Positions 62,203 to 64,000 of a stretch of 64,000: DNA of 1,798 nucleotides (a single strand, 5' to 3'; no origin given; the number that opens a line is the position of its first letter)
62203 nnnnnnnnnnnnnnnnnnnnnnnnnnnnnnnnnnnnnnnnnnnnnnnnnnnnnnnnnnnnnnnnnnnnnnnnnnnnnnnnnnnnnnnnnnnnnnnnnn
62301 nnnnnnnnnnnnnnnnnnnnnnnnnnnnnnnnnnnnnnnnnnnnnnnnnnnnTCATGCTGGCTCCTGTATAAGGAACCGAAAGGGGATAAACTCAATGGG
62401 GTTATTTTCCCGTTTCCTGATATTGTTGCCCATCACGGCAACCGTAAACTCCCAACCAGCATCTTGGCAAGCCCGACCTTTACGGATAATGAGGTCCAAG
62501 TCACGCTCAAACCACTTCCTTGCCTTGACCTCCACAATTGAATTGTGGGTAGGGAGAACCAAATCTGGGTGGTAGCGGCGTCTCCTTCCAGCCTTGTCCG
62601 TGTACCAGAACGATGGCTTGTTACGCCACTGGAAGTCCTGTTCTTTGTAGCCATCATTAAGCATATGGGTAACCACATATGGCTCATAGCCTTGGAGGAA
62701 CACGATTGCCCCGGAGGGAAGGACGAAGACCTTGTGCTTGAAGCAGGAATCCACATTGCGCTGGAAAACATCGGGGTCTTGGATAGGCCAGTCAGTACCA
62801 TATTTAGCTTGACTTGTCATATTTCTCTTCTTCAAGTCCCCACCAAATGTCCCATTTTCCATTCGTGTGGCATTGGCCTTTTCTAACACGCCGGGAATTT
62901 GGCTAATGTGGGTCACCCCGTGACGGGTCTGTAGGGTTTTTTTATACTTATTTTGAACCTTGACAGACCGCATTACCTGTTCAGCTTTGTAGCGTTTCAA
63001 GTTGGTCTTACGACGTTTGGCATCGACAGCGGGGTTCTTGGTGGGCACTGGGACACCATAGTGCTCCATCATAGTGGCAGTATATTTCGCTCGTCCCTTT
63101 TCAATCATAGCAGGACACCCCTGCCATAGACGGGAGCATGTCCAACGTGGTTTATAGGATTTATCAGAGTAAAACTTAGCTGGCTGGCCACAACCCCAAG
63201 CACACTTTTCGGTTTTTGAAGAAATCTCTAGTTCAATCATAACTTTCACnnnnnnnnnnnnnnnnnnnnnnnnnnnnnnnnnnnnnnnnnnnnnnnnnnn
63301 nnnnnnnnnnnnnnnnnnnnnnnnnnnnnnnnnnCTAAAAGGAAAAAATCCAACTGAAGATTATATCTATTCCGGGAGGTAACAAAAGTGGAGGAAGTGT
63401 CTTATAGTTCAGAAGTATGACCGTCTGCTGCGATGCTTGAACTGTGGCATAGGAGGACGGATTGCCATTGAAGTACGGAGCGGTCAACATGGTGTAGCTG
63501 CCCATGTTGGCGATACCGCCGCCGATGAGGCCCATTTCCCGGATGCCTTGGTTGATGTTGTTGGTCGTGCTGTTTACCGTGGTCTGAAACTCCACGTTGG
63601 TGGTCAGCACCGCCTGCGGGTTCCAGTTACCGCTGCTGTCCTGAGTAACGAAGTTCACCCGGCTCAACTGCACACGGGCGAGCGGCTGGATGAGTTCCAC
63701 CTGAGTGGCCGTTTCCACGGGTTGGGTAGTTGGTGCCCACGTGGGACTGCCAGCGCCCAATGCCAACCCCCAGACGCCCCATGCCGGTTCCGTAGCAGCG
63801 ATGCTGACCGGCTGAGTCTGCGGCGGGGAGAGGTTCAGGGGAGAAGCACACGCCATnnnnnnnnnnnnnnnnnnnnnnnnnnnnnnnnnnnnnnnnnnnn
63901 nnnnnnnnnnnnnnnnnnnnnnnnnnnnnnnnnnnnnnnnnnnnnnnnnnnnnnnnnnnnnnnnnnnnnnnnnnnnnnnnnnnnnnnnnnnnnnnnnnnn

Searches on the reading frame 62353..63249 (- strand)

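Call 69: search_protein_families(library=pfam, proteins=[window:62353-63249:-], max_evalue=0.001)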
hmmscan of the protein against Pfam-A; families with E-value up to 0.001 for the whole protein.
window:62353-63249:- (298 aa): 1 family
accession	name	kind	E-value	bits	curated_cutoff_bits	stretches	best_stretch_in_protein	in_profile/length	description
PF24308.1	DUF7487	-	2.7e-40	139.1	27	1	55-266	2-220/220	Family of unknown function (DUF7487)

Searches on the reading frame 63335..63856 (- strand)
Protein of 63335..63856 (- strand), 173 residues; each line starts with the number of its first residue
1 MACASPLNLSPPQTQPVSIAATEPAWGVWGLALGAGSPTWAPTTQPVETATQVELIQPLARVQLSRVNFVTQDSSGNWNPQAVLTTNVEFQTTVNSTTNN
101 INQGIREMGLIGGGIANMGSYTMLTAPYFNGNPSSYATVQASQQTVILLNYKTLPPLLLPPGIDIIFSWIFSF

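Call 69: search_protein_families(library=pfam, proteins=[window:63335-63856:-], max_evalue=0.001)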
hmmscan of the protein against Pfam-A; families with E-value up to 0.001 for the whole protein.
window:63335-63856:- (173 aa): 1 family
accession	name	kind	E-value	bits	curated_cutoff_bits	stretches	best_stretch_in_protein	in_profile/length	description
PF25691.1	BW3TFN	-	6.2e-05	23.5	27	1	31-99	24-91/174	Baseplate wedge 3 tail fiber network component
